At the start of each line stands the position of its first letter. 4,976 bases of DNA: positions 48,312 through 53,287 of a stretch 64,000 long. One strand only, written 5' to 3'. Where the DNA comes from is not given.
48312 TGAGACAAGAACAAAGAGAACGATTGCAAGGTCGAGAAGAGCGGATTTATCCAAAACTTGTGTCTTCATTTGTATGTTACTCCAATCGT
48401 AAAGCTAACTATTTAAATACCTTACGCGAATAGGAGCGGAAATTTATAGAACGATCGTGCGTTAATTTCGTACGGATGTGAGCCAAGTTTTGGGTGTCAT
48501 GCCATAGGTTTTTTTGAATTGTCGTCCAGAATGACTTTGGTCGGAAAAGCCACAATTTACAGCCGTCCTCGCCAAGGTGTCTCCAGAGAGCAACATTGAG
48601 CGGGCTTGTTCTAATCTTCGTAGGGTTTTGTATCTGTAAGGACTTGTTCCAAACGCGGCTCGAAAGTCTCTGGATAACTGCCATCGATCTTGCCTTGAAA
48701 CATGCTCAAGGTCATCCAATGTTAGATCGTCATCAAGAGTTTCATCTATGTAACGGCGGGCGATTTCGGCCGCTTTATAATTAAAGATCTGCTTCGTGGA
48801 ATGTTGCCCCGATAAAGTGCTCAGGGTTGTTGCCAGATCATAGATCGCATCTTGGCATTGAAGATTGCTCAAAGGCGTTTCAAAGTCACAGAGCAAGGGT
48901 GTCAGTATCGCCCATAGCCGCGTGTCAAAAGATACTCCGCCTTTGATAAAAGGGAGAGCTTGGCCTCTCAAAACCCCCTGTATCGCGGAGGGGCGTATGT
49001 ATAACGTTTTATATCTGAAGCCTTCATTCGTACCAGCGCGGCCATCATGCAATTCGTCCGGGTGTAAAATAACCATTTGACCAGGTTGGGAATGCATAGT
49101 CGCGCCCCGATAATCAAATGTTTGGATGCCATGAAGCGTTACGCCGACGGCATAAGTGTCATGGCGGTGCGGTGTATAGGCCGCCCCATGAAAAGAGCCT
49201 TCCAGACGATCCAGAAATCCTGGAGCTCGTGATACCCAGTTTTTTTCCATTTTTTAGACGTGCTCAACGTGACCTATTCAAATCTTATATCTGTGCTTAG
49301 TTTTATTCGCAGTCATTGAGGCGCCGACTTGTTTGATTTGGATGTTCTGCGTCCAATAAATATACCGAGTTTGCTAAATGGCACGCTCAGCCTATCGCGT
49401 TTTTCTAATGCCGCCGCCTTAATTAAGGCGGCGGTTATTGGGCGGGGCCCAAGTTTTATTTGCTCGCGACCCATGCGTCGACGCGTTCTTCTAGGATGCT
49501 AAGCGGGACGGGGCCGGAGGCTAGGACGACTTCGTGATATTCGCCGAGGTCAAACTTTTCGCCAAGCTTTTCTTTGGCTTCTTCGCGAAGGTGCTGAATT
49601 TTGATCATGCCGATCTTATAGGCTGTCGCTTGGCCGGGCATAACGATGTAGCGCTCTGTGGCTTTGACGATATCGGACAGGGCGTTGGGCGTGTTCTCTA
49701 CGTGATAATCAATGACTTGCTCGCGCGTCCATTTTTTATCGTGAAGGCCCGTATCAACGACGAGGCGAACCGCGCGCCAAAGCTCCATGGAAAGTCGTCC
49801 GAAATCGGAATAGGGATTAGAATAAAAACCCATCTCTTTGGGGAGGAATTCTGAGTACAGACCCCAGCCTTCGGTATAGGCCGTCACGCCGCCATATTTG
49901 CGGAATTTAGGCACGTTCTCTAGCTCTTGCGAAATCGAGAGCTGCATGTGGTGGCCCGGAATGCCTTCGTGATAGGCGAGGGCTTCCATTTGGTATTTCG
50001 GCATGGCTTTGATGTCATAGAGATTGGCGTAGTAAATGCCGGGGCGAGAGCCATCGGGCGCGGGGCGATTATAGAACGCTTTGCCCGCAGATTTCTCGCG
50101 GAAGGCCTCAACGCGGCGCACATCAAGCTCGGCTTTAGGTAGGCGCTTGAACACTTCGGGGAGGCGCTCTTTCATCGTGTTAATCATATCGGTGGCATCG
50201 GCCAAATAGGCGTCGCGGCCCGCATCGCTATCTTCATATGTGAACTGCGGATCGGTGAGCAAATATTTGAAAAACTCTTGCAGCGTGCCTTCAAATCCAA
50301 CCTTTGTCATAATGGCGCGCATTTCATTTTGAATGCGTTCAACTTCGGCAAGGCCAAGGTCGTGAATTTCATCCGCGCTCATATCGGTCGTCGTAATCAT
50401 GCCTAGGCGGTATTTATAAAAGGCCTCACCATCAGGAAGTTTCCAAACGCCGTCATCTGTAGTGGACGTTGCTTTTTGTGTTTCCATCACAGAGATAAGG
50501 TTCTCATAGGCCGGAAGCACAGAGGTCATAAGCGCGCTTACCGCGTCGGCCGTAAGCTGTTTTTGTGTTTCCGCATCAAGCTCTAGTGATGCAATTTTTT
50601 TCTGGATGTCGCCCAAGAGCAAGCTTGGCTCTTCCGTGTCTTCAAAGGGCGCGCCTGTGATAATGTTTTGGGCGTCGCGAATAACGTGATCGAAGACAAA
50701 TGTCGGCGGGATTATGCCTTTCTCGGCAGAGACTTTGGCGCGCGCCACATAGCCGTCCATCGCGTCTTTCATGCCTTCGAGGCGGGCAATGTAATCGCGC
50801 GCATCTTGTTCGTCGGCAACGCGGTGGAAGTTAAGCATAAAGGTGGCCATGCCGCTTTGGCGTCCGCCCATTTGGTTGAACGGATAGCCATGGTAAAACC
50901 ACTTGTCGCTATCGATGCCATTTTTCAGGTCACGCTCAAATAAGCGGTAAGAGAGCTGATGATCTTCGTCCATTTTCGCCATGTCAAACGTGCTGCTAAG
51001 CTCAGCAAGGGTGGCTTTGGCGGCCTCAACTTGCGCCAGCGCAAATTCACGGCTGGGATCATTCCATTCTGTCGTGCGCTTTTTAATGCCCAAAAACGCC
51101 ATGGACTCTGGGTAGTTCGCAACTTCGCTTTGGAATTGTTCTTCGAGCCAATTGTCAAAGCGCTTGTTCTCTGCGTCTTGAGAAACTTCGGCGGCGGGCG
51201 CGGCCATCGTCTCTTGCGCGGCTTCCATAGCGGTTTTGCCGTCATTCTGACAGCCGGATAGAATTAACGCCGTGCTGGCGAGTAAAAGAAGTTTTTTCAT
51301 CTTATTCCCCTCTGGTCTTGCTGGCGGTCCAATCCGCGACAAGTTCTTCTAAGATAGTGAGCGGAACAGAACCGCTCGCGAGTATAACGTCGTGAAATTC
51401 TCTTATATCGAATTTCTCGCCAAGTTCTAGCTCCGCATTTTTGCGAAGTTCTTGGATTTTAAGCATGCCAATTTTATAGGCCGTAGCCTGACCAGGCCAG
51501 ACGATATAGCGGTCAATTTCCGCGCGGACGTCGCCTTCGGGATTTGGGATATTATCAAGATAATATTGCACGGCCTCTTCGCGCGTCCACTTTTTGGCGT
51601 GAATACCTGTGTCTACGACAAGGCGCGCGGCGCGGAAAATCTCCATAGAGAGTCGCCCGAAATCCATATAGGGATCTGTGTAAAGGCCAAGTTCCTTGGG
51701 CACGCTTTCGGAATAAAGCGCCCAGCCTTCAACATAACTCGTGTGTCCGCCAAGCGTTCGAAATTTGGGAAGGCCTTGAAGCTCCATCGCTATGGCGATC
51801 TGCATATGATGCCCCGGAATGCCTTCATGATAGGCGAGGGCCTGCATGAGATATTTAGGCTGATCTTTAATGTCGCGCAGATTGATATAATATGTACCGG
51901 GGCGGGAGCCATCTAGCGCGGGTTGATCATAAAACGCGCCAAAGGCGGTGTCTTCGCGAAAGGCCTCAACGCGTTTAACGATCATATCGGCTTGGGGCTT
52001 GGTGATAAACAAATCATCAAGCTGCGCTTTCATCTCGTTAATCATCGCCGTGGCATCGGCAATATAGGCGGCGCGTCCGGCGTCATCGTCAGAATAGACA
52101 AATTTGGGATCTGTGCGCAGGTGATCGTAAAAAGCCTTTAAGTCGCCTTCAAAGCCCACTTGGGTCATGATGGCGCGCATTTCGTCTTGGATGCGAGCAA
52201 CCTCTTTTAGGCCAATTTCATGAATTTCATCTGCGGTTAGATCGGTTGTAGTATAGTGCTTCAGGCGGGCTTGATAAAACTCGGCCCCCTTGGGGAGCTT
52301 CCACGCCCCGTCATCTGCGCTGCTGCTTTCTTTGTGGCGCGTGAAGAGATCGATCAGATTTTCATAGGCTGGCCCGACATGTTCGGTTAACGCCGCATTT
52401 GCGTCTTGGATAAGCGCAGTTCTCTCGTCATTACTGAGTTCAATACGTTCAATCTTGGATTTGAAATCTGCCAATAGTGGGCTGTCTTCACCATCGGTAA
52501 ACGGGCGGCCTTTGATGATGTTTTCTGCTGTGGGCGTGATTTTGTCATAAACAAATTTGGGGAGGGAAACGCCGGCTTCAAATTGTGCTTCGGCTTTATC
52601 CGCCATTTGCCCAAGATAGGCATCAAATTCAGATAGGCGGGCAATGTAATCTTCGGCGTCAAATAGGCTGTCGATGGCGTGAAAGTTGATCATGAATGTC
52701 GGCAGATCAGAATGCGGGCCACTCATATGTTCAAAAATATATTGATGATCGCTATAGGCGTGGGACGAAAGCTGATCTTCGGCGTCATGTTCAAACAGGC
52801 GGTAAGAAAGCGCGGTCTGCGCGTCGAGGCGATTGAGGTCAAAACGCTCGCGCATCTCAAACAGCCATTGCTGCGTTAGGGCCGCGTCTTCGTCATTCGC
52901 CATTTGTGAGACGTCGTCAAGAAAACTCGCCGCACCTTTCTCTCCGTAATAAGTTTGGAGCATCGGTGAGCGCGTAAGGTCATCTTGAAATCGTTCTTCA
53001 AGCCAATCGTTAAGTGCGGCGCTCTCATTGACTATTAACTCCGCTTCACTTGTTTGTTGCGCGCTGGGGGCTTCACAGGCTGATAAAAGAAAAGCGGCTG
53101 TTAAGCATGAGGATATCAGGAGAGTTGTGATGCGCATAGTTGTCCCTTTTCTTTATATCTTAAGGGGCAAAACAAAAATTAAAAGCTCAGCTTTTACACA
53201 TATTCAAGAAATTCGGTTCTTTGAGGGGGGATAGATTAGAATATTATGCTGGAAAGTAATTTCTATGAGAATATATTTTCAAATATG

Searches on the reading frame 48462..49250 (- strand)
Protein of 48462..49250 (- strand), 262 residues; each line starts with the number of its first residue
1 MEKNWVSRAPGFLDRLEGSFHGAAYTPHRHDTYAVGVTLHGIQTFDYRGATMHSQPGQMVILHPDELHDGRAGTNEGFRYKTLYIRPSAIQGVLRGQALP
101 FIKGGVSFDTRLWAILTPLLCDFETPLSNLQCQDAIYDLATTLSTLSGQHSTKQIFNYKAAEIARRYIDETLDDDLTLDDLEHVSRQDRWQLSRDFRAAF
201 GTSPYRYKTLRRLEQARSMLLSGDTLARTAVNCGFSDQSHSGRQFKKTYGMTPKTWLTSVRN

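Call 78: search_protein_families(library=pfam, proteins=[window:48462-49250:-], max_evalue=0.000001)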
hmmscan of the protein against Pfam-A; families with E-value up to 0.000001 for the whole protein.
window:48462-49250:- (262 aa): 3 families
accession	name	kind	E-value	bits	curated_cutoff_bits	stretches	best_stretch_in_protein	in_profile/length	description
PF02311.25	AraC_binding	-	1.2e-22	80.5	21.1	1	14-98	5-89/135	AraC-like ligand binding domain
PF12833.13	HTH_18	-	1.1e-19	70.9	33.6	1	189-257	9-78/80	Helix-turn-helix domain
PF00165.29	HTH_AraC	-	4.6e-09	36.6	26.6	0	222-258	7-42/42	Bacterial regulatory helix-turn-helix proteins, AraC family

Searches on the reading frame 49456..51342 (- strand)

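Call 78: search_protein_families(library=pfam, proteins=[window:49456-51342:-], max_evalue=0.000001)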
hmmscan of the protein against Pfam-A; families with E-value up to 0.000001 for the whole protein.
window:49456-51342:- (628 aa): 1 family
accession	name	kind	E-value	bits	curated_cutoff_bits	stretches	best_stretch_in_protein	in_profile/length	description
PF05960.17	DUF885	-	5.5e-187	624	32.4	1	78-621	1-532/532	Bacterial protein of unknown function (DUF885)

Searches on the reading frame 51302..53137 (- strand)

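Call 78: search_protein_families(library=pfam, proteins=[window:51302-53137:-], max_evalue=0.000001)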
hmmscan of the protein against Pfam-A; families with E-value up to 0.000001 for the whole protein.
window:51302-53137:- (611 aa): 1 family
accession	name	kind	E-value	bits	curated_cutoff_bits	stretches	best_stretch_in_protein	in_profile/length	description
PF05960.17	DUF885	-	1.1e-183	613.2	32.4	1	58-600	1-532/532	Bacterial protein of unknown function (DUF885)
